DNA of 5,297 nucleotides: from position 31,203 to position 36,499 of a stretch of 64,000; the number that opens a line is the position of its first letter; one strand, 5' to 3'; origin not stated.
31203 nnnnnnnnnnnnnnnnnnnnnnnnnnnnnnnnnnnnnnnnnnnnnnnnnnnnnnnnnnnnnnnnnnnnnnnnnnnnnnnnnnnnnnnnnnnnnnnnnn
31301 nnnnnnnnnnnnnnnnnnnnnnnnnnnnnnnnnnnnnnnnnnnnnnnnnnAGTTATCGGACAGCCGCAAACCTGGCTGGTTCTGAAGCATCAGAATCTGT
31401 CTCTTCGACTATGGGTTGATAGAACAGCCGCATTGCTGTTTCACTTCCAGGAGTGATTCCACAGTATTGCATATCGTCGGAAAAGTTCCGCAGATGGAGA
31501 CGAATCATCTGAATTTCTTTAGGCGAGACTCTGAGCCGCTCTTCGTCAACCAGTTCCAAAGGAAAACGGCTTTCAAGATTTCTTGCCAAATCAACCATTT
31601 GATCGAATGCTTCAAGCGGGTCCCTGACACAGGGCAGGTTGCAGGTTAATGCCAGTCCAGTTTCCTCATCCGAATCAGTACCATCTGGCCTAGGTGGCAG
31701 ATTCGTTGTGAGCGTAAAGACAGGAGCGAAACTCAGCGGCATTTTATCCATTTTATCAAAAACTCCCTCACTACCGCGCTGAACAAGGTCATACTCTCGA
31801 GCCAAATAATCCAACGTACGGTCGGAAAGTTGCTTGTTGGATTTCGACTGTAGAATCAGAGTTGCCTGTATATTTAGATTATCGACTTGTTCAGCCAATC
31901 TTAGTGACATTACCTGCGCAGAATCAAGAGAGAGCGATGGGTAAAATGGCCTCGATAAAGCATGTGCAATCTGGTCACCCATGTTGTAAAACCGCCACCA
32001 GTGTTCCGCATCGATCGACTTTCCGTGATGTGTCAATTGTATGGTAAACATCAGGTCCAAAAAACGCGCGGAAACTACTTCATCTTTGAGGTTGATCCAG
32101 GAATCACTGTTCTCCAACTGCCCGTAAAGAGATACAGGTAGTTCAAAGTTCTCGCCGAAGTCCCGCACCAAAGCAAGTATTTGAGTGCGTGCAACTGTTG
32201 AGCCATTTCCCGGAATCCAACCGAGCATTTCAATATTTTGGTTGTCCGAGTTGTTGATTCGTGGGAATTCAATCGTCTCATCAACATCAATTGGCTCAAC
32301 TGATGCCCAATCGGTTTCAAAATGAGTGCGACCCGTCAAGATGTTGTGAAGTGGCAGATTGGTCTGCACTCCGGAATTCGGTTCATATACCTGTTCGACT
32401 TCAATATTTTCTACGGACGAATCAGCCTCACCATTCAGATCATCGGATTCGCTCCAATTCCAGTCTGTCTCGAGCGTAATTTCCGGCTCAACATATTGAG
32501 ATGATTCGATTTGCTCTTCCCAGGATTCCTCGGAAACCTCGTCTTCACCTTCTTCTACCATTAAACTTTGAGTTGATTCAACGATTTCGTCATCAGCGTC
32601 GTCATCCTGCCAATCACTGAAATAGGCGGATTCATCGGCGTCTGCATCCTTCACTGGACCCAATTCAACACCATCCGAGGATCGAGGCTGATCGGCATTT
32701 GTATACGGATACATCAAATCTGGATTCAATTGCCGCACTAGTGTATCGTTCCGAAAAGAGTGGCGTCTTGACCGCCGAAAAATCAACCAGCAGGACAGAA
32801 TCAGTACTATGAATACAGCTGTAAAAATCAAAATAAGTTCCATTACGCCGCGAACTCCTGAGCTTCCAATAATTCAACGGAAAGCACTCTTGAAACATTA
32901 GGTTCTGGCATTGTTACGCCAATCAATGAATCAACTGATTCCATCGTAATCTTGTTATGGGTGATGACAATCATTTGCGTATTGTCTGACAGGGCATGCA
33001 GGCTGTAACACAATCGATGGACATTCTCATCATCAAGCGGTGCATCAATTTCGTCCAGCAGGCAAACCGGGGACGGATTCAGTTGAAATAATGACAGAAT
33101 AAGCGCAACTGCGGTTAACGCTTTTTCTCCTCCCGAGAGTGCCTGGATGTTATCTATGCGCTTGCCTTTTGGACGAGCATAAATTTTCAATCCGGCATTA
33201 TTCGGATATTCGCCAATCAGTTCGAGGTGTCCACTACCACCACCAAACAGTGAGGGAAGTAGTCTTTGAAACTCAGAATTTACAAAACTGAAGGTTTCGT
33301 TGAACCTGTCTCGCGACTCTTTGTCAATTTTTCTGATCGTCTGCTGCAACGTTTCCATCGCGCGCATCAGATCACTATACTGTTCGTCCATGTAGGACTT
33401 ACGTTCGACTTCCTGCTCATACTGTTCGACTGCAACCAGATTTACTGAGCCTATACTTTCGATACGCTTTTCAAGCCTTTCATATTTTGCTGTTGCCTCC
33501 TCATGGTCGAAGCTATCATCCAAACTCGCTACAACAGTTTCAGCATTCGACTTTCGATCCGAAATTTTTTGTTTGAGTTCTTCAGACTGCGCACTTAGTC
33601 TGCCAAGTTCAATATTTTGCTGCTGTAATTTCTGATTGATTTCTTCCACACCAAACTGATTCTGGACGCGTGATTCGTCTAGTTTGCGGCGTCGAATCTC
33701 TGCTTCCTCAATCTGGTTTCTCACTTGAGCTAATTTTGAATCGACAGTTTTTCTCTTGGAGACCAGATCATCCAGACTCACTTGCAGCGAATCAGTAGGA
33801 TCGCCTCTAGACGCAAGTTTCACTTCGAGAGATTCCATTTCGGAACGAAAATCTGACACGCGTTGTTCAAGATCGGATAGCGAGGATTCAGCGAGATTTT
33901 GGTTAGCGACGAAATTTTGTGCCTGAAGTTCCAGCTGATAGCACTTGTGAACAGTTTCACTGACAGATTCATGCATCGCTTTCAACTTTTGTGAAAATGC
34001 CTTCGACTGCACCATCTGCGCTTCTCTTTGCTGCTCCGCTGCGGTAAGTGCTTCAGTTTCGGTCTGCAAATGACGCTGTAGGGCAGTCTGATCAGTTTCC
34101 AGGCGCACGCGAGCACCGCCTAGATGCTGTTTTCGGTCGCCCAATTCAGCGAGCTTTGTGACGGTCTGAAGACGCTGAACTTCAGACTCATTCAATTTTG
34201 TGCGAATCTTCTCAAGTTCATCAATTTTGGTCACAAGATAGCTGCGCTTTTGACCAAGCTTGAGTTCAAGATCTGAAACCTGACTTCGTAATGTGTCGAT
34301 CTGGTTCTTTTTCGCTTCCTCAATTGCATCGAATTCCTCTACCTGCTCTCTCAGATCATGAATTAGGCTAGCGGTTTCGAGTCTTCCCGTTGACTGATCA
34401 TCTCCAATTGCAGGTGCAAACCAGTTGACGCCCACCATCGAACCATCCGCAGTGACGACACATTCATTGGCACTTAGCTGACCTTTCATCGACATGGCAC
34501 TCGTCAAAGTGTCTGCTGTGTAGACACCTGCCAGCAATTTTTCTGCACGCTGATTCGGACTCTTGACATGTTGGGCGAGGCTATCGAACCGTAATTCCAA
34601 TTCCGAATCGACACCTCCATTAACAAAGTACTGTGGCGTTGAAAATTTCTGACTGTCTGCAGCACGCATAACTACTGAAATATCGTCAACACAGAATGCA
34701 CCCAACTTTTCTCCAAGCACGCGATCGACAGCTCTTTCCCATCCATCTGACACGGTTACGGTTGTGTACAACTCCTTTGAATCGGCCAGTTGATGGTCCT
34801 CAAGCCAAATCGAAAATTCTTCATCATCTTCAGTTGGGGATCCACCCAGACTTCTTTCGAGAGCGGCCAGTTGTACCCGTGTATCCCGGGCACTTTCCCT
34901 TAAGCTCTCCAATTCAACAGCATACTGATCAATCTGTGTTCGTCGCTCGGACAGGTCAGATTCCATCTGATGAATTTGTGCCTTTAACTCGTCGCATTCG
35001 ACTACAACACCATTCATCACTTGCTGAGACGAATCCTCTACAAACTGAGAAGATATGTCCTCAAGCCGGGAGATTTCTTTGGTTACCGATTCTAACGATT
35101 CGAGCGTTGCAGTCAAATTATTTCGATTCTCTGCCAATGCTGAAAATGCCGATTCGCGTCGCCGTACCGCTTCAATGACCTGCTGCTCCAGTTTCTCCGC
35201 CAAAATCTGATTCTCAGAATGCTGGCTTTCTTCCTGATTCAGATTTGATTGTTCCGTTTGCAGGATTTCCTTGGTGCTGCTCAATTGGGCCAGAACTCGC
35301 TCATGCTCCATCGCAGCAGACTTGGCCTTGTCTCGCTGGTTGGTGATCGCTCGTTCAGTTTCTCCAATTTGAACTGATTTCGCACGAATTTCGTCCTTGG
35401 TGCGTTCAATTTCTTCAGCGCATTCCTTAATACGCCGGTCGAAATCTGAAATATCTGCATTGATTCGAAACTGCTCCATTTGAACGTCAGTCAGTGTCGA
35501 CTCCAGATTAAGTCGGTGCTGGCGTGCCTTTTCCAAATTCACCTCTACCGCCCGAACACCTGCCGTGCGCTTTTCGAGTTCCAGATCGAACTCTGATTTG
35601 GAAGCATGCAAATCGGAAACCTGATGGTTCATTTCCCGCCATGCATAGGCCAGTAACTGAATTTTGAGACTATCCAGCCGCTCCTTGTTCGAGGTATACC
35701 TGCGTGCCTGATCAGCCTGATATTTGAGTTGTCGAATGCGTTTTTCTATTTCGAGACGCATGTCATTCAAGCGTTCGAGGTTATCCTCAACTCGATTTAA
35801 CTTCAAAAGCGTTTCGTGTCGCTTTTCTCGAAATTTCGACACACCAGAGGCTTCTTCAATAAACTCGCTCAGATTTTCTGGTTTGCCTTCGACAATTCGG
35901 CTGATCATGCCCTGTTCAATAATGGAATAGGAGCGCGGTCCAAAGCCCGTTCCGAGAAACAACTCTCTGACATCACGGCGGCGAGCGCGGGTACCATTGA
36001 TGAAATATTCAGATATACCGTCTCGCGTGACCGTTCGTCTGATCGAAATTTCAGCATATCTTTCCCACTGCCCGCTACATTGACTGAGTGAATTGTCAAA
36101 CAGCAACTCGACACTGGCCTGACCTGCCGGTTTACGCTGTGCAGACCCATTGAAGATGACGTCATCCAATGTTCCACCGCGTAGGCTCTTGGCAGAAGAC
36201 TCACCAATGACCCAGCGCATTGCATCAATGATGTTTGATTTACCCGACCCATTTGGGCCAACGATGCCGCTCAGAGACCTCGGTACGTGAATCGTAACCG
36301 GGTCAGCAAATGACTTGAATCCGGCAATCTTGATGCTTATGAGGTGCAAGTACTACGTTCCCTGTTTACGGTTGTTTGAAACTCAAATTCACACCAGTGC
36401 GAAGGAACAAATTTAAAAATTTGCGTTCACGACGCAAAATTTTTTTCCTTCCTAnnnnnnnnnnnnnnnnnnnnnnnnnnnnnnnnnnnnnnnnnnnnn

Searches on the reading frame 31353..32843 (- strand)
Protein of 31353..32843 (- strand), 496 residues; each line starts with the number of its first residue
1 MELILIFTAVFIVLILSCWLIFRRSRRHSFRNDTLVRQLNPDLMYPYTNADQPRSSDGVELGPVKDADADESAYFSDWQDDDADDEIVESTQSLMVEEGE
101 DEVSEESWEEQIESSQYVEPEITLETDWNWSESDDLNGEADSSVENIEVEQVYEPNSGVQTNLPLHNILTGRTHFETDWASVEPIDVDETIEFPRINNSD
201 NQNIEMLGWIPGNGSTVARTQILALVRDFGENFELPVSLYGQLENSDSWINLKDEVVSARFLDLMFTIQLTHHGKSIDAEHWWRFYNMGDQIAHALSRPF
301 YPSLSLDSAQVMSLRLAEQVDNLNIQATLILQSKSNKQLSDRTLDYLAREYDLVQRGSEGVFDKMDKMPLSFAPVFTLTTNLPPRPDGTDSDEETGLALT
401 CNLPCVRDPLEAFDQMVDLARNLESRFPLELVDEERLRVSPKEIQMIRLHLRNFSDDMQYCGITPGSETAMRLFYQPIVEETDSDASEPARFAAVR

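Call 44: search_protein_families(library=pfam, proteins=[window:31353-32843:-], max_evalue=1e-8)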
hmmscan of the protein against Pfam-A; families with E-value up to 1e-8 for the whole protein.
window:31353-32843:- (496 aa): 1 family
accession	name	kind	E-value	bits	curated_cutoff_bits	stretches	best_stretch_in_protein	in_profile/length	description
PF04354.18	ZipA_C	-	5.7e-12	46.1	23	1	329-448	5-126/128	ZipA, C-terminal FtsZ-binding domain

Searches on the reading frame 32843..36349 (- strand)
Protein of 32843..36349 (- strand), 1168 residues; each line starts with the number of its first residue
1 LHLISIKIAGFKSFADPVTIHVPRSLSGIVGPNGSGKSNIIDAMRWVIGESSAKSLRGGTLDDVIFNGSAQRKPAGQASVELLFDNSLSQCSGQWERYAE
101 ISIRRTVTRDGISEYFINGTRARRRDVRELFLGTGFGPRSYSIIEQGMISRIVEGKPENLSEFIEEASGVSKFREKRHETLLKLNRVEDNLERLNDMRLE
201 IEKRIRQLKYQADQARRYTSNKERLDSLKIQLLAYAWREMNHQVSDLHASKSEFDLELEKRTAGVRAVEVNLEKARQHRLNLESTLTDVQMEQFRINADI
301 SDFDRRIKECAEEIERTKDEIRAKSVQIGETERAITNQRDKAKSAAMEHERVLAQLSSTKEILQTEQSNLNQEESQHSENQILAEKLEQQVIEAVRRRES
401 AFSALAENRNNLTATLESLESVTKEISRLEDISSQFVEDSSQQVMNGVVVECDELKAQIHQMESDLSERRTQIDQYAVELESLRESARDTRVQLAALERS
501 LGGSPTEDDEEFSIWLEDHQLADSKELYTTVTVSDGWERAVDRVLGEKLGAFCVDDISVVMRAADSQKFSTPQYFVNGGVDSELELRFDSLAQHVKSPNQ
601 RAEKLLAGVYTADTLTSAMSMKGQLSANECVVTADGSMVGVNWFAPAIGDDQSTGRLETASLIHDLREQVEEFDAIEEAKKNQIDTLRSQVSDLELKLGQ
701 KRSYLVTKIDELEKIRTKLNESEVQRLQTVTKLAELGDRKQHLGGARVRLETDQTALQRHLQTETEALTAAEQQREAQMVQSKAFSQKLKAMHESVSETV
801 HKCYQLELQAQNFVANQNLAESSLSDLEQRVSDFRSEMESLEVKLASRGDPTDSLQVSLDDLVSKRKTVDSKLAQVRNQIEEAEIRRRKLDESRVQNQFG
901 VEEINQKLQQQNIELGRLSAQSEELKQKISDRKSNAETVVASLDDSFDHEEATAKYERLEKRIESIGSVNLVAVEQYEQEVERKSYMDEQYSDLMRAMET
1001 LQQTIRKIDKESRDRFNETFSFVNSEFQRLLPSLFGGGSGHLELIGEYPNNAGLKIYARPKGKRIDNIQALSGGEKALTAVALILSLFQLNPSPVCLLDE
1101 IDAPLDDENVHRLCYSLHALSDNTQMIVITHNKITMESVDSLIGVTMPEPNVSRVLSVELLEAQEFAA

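Call 44: search_protein_families(library=pfam, proteins=[window:32843-36349:-], max_evalue=1e-8)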
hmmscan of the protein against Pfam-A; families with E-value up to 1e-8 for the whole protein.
window:32843-36349:- (1168 aa): 4 families
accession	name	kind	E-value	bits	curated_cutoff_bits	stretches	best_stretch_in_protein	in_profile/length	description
PF02463.25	SMC_N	-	9.5e-56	189.1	40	1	3-1152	2-218/220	RecF/RecN/SMC N terminal domain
PF13476.12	AAA_23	-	3.9e-14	54.2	27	1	5-217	1-185/201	AAA domain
PF13304.12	AAA_21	-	8.7e-12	46.1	27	0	27-75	2-55/304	AAA domain, putative AbiEii toxin, Type IV TA system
PF13175.12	AAA_15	-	6.1e-11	43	32.1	1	1-443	1-278/374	AAA ATPase domain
